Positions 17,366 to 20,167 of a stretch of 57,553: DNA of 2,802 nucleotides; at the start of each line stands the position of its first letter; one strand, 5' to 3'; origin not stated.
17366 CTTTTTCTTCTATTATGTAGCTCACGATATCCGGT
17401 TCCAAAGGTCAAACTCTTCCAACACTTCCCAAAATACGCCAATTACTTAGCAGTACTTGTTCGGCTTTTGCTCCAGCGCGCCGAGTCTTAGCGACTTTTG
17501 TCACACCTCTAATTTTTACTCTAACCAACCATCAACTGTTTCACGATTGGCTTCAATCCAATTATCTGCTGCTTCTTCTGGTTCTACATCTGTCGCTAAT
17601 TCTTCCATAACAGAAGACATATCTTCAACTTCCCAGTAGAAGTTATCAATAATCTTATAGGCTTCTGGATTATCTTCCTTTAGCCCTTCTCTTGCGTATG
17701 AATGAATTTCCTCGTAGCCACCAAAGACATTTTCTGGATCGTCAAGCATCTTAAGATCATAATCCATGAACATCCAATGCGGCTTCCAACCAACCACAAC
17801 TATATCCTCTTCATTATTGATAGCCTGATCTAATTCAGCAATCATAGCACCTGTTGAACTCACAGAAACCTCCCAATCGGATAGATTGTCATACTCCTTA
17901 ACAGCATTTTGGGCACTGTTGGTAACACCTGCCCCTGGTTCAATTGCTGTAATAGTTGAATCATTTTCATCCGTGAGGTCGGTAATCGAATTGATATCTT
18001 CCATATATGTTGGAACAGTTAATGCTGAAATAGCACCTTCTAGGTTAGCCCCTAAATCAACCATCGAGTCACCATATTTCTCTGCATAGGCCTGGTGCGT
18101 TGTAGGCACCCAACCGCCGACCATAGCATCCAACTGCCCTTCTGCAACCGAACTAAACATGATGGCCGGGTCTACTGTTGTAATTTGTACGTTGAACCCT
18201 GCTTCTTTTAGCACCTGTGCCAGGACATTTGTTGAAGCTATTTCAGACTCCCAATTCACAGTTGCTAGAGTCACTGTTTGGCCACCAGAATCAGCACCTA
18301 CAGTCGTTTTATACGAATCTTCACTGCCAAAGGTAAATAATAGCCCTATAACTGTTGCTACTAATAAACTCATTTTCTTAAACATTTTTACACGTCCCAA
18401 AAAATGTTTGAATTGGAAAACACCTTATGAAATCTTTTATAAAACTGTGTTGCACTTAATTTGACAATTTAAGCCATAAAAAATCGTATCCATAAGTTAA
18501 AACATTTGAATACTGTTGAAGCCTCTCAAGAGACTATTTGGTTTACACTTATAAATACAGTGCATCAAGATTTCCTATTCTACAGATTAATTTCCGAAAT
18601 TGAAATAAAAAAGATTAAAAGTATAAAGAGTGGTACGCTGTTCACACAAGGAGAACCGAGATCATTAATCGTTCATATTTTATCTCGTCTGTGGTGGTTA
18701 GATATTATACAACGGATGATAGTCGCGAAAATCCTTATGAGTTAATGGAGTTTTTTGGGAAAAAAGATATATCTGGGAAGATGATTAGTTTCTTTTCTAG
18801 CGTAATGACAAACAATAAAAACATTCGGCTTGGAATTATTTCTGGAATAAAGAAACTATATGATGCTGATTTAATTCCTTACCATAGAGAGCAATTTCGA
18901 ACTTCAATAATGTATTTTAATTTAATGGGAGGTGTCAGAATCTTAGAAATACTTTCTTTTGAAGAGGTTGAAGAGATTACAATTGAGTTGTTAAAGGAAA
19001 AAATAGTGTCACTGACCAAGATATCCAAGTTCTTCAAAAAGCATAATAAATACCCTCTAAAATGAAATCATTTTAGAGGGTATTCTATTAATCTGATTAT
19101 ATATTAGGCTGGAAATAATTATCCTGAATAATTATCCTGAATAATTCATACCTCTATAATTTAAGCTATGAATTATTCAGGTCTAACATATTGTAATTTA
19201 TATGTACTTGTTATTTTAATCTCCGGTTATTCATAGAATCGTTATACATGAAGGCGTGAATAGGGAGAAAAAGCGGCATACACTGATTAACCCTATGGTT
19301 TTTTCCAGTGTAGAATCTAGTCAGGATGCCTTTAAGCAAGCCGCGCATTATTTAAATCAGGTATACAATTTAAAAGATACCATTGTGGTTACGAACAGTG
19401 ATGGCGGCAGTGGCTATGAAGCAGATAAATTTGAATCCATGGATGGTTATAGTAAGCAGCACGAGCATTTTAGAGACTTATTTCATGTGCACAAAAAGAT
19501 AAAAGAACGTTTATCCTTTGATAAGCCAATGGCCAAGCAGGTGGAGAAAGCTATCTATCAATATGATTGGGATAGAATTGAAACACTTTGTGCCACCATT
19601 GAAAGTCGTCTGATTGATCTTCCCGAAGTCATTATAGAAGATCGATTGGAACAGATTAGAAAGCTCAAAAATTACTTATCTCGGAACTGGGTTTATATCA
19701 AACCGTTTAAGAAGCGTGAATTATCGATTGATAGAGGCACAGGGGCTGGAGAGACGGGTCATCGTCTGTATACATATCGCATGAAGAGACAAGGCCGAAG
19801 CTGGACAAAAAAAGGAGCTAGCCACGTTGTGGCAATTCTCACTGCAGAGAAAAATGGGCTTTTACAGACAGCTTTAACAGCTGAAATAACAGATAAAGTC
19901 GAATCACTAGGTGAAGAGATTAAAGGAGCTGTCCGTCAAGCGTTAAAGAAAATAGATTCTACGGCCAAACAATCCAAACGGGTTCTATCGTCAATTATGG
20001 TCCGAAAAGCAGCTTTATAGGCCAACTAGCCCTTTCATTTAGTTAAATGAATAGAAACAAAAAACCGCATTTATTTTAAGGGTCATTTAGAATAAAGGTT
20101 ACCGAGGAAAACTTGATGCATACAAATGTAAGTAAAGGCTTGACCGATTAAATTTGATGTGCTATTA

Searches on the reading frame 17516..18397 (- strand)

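Call 8: search_protein_families(library=ncbifam, proteins=[window:17516-18397:-])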
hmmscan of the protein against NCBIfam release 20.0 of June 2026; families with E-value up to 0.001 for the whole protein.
window:17516-18397:- (293 aa): 2 families
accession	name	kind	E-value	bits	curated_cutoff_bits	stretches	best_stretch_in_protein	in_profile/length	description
TIGR03414.1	ABC_choline_bnd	subfamily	2.5e-46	158.3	379.05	1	39-293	8-273/291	choline ABC transporter substrate-binding protein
NF008334.0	PRK11119.1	equivalog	3.5e-18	65.8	215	2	35-209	24-214/331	glycine betaine/L-proline ABC transporter substrate-binding protein ProX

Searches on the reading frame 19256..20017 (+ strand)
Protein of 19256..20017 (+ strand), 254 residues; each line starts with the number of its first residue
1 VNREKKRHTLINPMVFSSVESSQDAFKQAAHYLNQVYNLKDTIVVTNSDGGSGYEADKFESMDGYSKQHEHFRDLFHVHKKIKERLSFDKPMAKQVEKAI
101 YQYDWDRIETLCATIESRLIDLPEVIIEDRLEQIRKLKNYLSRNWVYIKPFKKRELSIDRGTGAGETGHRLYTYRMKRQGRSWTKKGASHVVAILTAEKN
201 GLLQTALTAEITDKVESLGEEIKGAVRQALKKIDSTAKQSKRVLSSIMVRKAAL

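Call 8: search_protein_families(library=ncbifam, proteins=[window:19256-20017:+])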
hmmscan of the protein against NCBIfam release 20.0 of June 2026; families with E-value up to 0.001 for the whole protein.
window:19256-20017:+ (254 aa): 3 families
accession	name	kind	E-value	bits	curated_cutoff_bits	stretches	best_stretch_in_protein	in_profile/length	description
NF033529.1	transpos_ISLre2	equivalog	2.6e-53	181.7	200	1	3-236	132-356/382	ISLre2 family transposase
NF033572.1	transpos_ISKra4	equivalog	1.4e-05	24.4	205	1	10-194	226-413/422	ISKra4 family transposase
NF041731.2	transpos_ISH6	equivalog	0.00013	20.9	240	1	94-196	298-400/414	ISH6 family transposase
